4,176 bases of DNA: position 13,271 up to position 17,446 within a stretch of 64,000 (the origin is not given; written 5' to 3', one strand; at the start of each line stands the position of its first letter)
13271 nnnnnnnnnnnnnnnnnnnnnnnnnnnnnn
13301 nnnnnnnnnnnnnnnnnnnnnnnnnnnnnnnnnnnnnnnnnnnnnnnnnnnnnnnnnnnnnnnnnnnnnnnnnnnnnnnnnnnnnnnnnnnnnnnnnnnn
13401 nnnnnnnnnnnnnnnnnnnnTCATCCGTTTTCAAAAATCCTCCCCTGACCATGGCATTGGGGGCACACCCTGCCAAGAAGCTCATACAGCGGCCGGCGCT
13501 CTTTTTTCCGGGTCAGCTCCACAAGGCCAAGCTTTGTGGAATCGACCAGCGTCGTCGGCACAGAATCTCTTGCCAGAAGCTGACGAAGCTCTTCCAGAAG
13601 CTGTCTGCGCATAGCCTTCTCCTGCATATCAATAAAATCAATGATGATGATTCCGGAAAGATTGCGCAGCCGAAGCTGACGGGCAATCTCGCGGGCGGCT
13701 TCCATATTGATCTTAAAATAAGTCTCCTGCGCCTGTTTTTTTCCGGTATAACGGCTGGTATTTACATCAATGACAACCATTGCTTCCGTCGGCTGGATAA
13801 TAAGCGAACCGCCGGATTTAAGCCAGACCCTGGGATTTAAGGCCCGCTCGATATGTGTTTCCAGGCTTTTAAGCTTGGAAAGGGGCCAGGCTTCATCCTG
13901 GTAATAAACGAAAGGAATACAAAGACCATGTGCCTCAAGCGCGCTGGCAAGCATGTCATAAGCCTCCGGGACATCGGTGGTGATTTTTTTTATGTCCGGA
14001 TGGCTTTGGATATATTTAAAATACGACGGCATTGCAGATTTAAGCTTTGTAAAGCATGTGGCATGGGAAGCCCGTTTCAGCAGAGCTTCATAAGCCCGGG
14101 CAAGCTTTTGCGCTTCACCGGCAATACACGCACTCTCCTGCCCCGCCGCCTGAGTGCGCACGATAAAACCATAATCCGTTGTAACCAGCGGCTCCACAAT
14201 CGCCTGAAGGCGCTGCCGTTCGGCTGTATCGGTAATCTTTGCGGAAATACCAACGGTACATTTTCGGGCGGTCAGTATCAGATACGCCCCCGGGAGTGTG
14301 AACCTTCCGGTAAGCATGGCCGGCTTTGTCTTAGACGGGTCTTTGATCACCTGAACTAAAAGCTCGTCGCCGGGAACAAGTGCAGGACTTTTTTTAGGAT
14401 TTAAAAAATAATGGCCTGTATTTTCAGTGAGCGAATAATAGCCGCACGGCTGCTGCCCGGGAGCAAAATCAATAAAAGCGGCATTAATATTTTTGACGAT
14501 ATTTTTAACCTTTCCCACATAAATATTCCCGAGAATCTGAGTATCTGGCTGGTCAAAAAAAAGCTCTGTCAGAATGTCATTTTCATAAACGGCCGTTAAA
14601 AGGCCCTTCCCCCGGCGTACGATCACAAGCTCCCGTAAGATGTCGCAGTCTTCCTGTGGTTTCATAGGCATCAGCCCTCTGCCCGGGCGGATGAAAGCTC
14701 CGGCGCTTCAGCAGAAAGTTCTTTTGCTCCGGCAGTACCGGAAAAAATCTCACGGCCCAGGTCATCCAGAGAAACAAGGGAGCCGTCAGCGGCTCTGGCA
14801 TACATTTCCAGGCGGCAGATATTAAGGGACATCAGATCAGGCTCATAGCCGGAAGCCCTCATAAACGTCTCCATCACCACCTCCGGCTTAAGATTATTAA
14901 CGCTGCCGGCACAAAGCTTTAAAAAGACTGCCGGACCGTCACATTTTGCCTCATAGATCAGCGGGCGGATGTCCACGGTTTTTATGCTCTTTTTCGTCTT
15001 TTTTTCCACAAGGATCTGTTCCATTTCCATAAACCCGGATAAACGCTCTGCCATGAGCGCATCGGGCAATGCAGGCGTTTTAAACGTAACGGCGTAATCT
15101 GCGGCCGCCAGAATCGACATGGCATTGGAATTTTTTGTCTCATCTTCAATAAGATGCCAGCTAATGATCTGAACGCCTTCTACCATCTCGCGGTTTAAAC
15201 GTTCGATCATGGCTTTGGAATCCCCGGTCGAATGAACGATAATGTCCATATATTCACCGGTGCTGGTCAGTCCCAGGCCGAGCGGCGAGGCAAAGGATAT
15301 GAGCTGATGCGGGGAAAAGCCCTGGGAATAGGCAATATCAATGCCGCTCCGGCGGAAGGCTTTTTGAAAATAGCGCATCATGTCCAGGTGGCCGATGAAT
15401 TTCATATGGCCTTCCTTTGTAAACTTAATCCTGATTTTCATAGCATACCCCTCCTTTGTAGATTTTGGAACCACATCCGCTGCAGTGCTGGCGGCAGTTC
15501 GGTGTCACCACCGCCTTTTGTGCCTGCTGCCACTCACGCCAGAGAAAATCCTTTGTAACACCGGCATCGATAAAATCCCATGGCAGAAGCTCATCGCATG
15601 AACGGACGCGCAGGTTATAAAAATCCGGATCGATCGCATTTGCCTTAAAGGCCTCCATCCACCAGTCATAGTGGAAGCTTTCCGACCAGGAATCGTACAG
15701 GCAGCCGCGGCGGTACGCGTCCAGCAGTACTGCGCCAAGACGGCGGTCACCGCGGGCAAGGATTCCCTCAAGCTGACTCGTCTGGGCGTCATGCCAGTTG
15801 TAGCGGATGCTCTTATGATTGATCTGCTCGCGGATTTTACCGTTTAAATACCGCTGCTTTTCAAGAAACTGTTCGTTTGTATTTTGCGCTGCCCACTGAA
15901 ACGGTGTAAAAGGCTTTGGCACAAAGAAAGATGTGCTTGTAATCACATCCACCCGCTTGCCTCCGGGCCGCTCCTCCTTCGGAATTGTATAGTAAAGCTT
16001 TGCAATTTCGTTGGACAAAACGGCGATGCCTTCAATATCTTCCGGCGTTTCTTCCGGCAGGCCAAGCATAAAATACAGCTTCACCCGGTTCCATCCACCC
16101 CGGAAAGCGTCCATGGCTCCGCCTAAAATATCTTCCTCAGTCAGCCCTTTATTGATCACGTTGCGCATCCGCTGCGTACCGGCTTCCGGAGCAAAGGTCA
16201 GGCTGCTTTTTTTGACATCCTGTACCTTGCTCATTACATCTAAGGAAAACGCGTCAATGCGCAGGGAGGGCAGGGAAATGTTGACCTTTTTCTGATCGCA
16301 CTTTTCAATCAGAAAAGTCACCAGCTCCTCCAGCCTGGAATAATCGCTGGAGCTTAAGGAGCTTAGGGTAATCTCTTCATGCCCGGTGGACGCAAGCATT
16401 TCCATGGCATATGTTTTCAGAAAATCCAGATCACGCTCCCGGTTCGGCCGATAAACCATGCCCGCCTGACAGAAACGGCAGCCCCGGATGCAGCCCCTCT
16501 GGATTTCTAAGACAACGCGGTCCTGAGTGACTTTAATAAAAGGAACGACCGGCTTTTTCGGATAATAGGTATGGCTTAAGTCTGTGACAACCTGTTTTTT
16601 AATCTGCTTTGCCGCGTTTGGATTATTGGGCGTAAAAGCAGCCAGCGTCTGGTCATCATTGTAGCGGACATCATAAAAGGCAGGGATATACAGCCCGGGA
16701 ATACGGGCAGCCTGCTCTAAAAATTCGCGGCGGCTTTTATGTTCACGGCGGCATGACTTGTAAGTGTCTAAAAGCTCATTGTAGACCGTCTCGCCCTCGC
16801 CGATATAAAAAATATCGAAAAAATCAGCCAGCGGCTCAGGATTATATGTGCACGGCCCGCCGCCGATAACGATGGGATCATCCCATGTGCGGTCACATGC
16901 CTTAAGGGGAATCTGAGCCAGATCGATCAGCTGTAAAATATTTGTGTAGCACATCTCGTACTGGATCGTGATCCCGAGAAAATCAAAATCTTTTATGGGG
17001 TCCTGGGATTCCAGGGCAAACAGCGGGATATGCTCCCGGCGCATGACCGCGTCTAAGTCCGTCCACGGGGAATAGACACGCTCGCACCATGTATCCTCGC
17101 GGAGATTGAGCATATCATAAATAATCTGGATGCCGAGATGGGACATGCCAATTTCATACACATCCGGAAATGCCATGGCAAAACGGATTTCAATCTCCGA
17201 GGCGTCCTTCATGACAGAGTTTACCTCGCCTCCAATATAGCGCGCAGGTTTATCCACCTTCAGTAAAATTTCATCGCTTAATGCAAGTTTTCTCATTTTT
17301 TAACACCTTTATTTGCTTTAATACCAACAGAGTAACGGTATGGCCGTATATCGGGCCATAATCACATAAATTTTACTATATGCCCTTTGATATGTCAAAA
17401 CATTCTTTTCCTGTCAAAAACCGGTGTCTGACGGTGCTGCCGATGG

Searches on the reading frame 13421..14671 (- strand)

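Call 5: search_protein_families(library=pfam, proteins=[window:13421-14671:-])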
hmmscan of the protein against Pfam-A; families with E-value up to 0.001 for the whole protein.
window:13421-14671:- (416 aa): 1 family
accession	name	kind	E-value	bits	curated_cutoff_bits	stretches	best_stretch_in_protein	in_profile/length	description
PF10150.14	RNase_E_G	-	2.7e-83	280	25.5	1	125-390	1-269/270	Ribonuclease E/G family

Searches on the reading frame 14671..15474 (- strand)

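Call 5: search_protein_families(library=pfam, proteins=[window:14671-15474:-])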
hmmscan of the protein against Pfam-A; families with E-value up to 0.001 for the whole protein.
window:14671-15474:- (267 aa): 1 family
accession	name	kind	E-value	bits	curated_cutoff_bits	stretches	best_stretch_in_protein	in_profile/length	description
PF10105.14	DUF2344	-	8.8e-59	198.8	23.8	1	13-197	1-176/176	Uncharacterized protein conserved in bacteria (DUF2344)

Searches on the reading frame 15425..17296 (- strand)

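Call 5: search_protein_families(library=pfam, proteins=[window:15425-17296:-])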
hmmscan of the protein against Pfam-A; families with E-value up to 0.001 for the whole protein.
window:15425-17296:- (623 aa): 2 families
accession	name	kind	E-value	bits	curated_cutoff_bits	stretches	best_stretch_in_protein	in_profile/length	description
PF19864.5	Radical_SAM_N2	-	2.8e-67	225.3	29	1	55-205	1-151/151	Radical SAM proteins, N-terminal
PF04055.27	Radical_SAM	-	3.4e-18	66.8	29.5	1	264-425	2-163/166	Radical SAM superfamily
